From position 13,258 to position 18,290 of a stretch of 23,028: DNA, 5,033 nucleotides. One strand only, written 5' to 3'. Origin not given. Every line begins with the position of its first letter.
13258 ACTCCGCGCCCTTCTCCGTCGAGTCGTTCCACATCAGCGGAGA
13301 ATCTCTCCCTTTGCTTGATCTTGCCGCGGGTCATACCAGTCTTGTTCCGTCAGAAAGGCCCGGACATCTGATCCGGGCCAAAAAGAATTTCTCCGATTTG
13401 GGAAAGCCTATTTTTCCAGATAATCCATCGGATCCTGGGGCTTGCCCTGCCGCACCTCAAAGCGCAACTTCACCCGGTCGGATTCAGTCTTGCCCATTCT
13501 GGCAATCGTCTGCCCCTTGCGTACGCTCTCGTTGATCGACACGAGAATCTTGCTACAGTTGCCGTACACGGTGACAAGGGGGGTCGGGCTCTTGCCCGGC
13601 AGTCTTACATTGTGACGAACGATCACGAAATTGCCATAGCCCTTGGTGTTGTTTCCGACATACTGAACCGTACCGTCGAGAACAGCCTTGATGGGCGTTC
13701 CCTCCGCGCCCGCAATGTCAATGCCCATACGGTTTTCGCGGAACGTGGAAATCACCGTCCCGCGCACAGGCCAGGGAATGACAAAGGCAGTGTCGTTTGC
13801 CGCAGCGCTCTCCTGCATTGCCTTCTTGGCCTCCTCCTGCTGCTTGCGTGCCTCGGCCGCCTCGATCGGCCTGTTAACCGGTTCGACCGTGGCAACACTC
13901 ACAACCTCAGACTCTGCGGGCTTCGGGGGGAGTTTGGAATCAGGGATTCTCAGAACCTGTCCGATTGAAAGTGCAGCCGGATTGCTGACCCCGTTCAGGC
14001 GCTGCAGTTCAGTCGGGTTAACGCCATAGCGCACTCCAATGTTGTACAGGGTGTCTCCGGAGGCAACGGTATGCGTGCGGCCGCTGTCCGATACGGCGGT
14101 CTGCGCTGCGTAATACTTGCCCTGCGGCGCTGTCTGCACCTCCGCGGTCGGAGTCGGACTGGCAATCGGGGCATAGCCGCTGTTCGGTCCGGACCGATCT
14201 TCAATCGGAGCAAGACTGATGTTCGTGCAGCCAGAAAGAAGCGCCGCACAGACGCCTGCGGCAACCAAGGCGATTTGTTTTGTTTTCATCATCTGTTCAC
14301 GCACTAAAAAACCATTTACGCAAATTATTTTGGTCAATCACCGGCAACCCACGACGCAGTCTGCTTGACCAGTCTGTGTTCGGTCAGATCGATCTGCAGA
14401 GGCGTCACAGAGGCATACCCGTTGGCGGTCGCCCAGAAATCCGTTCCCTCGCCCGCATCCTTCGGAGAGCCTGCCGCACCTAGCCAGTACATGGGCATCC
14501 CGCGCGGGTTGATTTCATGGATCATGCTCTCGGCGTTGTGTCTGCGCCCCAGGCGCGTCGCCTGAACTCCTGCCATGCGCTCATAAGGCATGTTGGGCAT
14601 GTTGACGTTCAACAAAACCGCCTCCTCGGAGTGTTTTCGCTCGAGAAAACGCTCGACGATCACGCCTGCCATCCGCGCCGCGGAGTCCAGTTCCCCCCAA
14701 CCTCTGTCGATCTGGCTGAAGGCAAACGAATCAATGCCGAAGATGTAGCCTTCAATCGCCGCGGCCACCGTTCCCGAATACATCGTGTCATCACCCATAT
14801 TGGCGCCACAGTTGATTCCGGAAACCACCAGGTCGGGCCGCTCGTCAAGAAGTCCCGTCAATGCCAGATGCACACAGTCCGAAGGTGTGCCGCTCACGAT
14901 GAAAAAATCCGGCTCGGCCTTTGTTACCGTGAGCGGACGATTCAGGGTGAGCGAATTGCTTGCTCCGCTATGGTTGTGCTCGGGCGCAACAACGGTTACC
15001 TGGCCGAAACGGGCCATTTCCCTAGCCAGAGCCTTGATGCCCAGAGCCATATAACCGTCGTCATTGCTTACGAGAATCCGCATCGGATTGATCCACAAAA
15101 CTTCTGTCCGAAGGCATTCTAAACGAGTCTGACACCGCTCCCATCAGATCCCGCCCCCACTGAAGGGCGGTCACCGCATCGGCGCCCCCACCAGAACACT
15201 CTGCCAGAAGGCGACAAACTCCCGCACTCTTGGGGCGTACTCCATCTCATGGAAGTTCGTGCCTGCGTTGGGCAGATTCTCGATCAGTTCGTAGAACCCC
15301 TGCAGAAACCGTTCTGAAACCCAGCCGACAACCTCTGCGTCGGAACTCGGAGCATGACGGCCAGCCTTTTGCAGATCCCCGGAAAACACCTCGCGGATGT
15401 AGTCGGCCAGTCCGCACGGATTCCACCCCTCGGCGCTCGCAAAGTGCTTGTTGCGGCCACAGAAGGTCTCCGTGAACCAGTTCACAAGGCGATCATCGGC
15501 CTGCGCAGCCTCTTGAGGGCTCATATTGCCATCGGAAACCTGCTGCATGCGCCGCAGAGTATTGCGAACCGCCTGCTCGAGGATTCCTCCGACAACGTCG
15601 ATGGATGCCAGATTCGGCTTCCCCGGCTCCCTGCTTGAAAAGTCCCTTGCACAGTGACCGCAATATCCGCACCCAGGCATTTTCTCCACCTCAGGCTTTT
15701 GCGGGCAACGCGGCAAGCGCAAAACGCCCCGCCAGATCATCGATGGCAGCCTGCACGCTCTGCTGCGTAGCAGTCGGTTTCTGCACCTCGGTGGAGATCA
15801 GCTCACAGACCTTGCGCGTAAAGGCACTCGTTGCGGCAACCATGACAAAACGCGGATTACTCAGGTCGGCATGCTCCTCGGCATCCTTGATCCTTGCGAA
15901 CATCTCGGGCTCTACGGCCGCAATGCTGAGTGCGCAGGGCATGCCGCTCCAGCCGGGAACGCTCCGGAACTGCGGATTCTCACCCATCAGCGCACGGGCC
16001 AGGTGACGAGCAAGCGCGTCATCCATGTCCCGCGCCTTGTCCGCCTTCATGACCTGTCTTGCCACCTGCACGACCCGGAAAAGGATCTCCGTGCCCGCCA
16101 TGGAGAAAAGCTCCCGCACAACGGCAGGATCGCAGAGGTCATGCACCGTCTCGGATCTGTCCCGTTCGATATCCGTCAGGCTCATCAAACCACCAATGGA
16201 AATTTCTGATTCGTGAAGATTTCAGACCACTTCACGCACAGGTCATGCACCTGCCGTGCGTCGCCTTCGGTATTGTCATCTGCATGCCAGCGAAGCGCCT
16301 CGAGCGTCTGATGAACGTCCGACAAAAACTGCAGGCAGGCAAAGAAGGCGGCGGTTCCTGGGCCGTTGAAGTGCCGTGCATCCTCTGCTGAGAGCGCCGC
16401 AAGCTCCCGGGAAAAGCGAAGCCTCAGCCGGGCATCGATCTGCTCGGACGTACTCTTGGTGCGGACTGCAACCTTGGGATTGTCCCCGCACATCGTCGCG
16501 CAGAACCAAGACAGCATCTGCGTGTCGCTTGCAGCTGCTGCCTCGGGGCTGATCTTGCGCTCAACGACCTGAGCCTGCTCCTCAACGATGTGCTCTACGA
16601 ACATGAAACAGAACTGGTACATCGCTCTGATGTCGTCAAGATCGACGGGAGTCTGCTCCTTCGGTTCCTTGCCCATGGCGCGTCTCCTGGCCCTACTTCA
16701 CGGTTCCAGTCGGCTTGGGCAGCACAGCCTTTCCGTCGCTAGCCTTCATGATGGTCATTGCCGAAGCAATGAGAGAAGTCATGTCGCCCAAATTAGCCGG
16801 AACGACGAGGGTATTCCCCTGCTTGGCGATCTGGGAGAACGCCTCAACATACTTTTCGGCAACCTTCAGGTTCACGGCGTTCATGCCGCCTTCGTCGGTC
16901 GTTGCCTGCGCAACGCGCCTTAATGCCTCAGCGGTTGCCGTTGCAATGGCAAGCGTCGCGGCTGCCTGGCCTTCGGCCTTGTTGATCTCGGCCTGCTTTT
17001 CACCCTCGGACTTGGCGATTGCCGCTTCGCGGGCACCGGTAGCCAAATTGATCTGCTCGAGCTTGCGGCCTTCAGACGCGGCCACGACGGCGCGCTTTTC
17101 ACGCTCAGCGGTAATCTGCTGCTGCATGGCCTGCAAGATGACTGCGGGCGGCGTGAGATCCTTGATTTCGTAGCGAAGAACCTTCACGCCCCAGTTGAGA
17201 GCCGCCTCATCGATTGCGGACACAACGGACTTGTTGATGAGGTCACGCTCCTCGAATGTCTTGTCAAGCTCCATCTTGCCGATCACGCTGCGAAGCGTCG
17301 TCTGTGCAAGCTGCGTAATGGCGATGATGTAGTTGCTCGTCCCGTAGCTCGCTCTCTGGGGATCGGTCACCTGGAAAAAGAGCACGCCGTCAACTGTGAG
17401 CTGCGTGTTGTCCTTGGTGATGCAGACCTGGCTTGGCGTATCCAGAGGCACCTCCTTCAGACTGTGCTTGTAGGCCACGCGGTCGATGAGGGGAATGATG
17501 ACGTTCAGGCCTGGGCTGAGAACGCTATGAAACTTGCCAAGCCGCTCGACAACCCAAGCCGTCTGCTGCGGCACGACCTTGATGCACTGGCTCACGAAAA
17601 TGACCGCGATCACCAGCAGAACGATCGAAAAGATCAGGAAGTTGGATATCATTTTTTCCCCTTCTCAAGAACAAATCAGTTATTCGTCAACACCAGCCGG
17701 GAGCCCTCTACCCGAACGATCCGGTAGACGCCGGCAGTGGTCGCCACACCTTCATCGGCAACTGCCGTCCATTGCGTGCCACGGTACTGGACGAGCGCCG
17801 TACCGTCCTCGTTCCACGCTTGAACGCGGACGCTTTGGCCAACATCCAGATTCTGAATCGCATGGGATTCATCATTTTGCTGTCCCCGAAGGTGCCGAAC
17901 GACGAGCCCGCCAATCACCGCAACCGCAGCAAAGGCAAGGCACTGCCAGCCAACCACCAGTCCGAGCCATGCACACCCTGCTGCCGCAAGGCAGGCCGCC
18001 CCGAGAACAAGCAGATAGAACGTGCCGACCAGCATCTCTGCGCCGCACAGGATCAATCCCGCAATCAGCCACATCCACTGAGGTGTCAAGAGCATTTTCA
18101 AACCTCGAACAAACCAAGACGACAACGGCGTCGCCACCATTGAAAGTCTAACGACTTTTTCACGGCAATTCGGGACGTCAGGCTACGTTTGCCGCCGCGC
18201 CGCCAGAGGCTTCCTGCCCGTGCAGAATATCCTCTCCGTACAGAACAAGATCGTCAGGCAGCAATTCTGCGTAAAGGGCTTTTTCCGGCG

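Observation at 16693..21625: Tandem antiporter paralogs physically attached to the NfeD-SPFH-orfABC unit: a possible seven-gene membrane-transport regulation locus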

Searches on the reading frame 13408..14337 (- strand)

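Call 4: search_protein_families(library=pfam, proteins=[window:13408-14337:-], max_evalue=0.01)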
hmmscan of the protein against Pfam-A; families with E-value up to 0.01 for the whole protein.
window:13408-14337:- (309 aa): 4 families
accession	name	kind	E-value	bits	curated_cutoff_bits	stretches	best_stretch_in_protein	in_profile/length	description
PF01551.29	Peptidase_M23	-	9.1e-23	80.7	28.7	1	203-303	3-96/96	Peptidase family M23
PF01476.26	LysM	-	7.1e-15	55.1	20.9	1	89-132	1-43/43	LysM domain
PF04738.18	Lant_dehydr_N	-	0.0043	15.7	28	1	79-180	72-174/649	Lantibiotic dehydratase, N terminus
PF13375.12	RnfC_N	-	0.0096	16.4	25.6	0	244-284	24-64/101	RnfC Barrel sandwich hybrid domain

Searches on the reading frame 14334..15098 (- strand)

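Call 4: search_protein_families(library=pfam, proteins=[window:14334-15098:-], max_evalue=0.01)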
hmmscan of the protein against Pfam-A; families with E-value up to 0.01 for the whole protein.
window:14334-15098:- (254 aa): 1 family
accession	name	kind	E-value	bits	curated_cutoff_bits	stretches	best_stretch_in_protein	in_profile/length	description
PF01975.23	SurE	-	3.8e-59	200.1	22.1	1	8-188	1-187/189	Survival protein SurE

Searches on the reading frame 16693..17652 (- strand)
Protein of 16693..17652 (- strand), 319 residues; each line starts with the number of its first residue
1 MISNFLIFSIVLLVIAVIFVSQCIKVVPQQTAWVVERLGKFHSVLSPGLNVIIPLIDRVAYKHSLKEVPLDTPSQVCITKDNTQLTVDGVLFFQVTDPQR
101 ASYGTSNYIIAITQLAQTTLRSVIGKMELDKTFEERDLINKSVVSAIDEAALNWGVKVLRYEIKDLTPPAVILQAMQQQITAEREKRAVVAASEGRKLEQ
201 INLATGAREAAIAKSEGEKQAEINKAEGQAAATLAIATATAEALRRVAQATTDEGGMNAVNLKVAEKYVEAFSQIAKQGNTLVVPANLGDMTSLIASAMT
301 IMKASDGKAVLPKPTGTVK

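Call 4: search_protein_families(library=pfam, proteins=[window:16693-17652:-], max_evalue=0.01)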
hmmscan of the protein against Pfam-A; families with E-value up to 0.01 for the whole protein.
window:16693-17652:- (319 aa): 2 families
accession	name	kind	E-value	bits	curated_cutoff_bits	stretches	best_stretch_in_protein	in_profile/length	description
PF01145.31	Band_7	-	6.6e-36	124.4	23.6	1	25-195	1-174/176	SPFH domain / Band 7 family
PF16200.10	Band_7_C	-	6.3e-26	90.6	29.1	1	245-304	1-60/63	C-terminal region of band_7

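Call 12: find_related_loci(query=window:16693-17652:-, collection=genome_contigs, flank=10000)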
Query window:16693-17652:- (319 aa) in genome_contigs; peptide patterns used: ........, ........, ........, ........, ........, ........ (x = any residue, [..] = any of these).
600 stretches matched a pattern (row limit reached: there are more); 581 encode a relative of the query (tblastn E <= 1e-3); the best 80 are kept; 80 distinct loci.
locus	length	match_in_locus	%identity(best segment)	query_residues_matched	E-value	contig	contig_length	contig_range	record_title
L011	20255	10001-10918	86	2-307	3e-173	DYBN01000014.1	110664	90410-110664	MAG TPA_asm: Sutterella sp. isolate HRGM_Genome_2132 HRGM_Genome_2132_14, whole genome shotgun sequence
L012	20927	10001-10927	86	1-309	1e-170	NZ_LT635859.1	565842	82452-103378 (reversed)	Duodenibacillus massiliensis strain Marseille-P2968T, whole genome shotgun sequence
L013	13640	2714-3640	83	2-310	1e-169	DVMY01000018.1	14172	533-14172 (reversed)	MAG TPA_asm: Candidatus Aphodousia faecigallinarum isolate 7463 CHK116__C59020_L14172_ERR2241864, whole genome shotgun s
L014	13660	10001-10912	86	2-305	2e-168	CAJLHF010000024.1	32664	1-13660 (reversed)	MAG TPA_asm: uncultured Sutterella sp. isolate ERR1600560-bin.15 genome assembly, contig: NODE_1105_length_32664_cov_12.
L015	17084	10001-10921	84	2-308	2e-168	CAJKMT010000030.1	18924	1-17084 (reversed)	MAG TPA_asm: uncultured Sutterella sp. isolate ERR321631-bin.43 genome assembly, contig: NODE_2052_length_18924_cov_3.58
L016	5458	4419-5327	84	2-304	1e-168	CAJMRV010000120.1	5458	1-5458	TPA_asm: uncultured bacterium isolate ERR3160555-bin.17 genome assembly, contig: NODE_6106_length_5458_cov_5.100500, who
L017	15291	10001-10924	76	1-308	2e-164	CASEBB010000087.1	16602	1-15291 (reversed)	uncultured Succinivibrionaceae bacterium isolate A2_L3_372372_idba_bin.21 genome assembly, contig: A2_L3_372372_idba_bin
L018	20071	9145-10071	83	1-309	2e-164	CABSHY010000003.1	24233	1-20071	MAG TPA_asm: uncultured Sutterella sp. isolate MGYG-HGUT-02611 genome assembly, contig: GUT_GENOME154813_3, whole genome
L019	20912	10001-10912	85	2-305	2e-162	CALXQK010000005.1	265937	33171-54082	MAG: uncultured Duodenibacillus sp. isolate E12__bin28 genome assembly, contig: E12__k127_3792474, whole genome shotgun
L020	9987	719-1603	82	19-313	2e-159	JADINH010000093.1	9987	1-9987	MAG: Candidatus Avisuccinivibrio stercorigallinarum isolate 17213 D3M36__C233245_L9987_SRR9113722, whole genome shotgun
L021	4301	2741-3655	79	1-305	7e-162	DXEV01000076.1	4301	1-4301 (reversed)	MAG TPA_asm: Candidatus Anaerobiospirillum pullistercoris isolate USASDec5-558 USASDcec5__C23253_L4301_SAMN08385414, who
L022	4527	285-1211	73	1-309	1e-160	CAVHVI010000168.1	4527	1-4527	Bacteroidaceae bacterium isolate G02628-L1_cleanbin_000010 genome assembly, contig: Spades_G02628-L1_contig_4837, whole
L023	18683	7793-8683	76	7-303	3e-157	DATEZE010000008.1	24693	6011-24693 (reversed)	MAG TPA_asm: Burkholderiaceae bacterium isolate SMAG_U8466 k141_413231, whole genome shotgun sequence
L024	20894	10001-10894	76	7-304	4e-156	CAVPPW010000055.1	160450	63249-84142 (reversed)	MAG: uncultured beta proteobacterium isolate MFD09848.bin.2.119 genome assembly, contig: contig_6128, whole genome shotg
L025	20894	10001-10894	74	7-304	3e-154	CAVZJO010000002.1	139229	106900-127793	MAG: uncultured beta proteobacterium isolate MFD00962.bin.1.206 genome assembly, contig: contig_106303, whole genome sho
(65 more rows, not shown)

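Call 18: search_protein_families(library=ncbifam, proteins=[window:16693-17652:-], max_evalue=0.01)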
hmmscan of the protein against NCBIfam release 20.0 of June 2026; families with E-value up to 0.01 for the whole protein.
window:16693-17652:- (319 aa): 5 families
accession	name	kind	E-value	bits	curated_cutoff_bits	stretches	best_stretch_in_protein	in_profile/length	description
TIGR01933.1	hflK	equivalog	1.5e-26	93.4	159.4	1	25-236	2-215/261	FtsH protease activity modulator HflK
NF008181.0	PRK10930.1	equivalog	1.6e-15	56.8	660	1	7-232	80-307/419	FtsH protease activity modulator HflK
TIGR01932.1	hflC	equivalog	3.9e-13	48.9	134.4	2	7-131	6-138/318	protease modulator HflC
NF008259.0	PRK11029.1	equivalog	2.4e-08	33.3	427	2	145-239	194-286/334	protease modulator HflC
NF058507.1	FlotScfldFlot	equivalog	0.002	17.3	700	1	116-242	133-255/477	flotillin lipid rafts scaffold protein FloT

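Call 60: search_solved_structures(query=window:16693-17652:-, max_evalue=1e-10)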
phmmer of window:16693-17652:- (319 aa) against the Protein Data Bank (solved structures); distinct sequences matched with E-value up to 1e-10: 16.
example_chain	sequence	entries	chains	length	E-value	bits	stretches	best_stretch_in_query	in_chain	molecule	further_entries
8z5g_A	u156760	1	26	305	1.3e-65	224.6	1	6-308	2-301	Protein QmcA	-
3bk6_A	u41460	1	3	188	9.9e-31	110.2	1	65-199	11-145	PH stomatin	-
9wmj_A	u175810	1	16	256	3.3e-29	105.2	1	8-217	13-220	Stomatin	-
9wkz_A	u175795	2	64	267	3.8e-29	105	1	8-217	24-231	Stomatin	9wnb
9z7u_F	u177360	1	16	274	3.9e-29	105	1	8-217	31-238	Stomatin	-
9oh9_A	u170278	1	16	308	5.1e-29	104.6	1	8-217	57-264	Stomatin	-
2rpb_A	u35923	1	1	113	1.2e-26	96.8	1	64-169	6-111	hypothetical membrane protein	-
8gn9_A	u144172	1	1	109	1.9e-24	89.6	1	66-170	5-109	Stomatin homolog PH1511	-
9zd2_F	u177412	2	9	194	9.1e-23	84.1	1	8-167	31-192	Stomatin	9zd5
4fvg_A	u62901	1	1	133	4.8e-18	68.6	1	60-179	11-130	Stomatin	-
4fvf_A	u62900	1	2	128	8.4e-18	67.8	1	62-179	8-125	Stomatin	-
4fvj_A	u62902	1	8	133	9.2e-18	67.6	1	62-179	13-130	Stomatin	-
7wh3_A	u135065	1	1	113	1.1e-16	64.1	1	65-169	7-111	Stomatin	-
7vhq_E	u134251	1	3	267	1.7e-13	53.6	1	9-233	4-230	Protein HflK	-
7vhp_E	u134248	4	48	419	3.2e-13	52.8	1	9-234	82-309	Protein HflK | Modulator of FtsH protease HflK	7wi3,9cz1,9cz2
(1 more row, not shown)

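Call 68: search_protein_families(library=padloc, proteins=[window:16693-17652:-], max_evalue=0.01)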
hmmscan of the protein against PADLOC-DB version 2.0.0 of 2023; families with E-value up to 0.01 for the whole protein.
window:16693-17652:- (319 aa): 0 families

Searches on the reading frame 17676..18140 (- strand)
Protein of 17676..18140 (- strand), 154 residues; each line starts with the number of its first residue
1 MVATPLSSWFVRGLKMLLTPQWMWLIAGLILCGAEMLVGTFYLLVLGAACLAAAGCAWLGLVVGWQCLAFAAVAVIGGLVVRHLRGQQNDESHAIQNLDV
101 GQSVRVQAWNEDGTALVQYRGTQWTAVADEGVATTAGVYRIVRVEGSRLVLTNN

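Call 4: search_protein_families(library=pfam, proteins=[window:17676-18140:-], max_evalue=0.01)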
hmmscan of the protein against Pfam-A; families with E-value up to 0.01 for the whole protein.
window:17676-18140:- (154 aa): 1 family
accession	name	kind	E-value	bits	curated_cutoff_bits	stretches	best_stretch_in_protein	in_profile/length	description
PF01957.25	NfeD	-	5e-09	36.7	29.1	1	98-150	3-54/57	NfeD-like C-terminal, partner-binding domain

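Call 18: search_protein_families(library=ncbifam, proteins=[window:17676-18095:-], max_evalue=0.01)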
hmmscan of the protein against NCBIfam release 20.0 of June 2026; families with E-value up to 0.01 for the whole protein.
window:17676-18095:- (139 aa): 0 families

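Call 61: search_solved_structures(query=window:17676-18095:-, max_evalue=0.01, show_alignments=1)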
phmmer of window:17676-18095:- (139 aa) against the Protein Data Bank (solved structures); distinct sequences matched with E-value up to 0.01: 1.
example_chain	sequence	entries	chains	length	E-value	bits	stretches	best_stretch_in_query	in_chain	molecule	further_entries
8z5g_B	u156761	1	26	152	0.00023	24.6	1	1-133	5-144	Inner membrane protein YbbJ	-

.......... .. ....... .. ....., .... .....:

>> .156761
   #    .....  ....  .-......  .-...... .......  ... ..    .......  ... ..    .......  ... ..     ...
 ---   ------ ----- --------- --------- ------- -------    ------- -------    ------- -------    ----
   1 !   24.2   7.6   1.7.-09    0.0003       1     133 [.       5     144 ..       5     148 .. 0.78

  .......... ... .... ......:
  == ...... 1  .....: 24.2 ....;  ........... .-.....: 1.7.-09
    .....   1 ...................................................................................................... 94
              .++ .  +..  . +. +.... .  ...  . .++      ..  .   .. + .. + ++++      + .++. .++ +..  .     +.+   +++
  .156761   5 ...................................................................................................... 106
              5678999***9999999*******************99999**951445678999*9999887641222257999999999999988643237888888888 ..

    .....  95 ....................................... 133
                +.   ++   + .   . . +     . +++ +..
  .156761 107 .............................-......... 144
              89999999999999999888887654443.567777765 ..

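Call 68: search_protein_families(library=padloc, proteins=[window:17676-18095:-], max_evalue=0.01)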
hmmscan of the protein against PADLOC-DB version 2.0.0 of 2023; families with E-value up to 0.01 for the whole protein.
window:17676-18095:- (139 aa): 0 families
